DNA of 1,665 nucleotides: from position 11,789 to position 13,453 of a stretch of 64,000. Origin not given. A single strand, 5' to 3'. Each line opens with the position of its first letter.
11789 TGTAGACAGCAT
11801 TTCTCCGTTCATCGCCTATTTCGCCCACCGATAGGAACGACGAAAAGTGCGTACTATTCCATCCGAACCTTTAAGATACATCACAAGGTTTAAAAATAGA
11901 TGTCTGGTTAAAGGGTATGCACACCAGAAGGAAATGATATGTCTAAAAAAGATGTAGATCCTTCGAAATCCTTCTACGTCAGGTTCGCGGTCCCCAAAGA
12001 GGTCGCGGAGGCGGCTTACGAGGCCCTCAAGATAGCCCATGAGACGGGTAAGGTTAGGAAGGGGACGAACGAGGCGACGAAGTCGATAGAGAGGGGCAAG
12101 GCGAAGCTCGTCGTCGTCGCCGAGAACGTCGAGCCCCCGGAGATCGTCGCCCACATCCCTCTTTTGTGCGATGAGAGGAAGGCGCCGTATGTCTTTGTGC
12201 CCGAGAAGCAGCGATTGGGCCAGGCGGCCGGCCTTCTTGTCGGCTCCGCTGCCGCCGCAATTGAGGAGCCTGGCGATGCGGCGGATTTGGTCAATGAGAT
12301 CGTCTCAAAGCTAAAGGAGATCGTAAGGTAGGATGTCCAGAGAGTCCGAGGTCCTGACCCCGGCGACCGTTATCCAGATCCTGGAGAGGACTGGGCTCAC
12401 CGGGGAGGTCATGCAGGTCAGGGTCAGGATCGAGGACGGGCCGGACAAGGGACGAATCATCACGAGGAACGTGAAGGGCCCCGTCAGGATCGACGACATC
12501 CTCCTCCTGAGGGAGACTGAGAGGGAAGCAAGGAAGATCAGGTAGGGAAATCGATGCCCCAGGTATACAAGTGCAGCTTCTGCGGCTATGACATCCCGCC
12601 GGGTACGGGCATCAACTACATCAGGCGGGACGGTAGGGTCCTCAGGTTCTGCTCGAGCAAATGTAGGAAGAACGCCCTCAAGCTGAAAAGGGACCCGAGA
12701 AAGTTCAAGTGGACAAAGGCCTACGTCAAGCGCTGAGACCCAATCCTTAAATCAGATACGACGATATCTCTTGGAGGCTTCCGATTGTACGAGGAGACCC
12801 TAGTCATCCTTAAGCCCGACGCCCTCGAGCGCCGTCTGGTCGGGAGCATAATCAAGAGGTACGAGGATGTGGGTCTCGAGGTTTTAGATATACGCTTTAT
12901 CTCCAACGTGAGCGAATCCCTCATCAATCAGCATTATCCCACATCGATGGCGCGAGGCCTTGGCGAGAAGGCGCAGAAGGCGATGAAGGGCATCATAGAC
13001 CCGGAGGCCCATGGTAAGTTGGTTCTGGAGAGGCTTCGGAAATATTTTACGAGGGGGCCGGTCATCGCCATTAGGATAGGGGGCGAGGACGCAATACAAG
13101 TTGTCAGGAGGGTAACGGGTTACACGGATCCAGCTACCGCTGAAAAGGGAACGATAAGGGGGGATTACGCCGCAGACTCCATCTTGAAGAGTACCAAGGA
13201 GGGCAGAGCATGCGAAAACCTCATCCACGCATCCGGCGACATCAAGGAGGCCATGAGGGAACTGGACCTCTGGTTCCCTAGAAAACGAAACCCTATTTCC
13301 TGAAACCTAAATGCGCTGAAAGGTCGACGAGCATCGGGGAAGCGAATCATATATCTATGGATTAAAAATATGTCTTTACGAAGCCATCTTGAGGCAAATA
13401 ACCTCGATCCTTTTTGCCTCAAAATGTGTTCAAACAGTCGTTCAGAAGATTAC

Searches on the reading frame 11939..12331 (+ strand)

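Call 24: search_protein_families(library=pfam, proteins=[window:11939-12331:+], max_evalue=0.00001)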
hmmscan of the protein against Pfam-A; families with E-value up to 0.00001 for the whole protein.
window:11939-12331:+ (130 aa): 1 family
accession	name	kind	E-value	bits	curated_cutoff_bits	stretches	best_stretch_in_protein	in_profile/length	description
PF01248.31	Ribosomal_L7Ae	-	1.1e-30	105.6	22.1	1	25-117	2-94/95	Ribosomal protein L7Ae/L30e/S12e/Gadd45 family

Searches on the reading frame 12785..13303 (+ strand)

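Call 25: search_protein_families(library=pfam, proteins=[window:12785-13303:+], max_evalue=0.00001)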
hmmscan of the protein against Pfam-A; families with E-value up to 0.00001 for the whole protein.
window:12785-13303:+ (172 aa): 1 family
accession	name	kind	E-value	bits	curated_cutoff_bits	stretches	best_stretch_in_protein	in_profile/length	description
PF00334.24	NDK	-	6.7e-31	107.4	27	1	3-167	1-133/135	Nucleoside diphosphate kinase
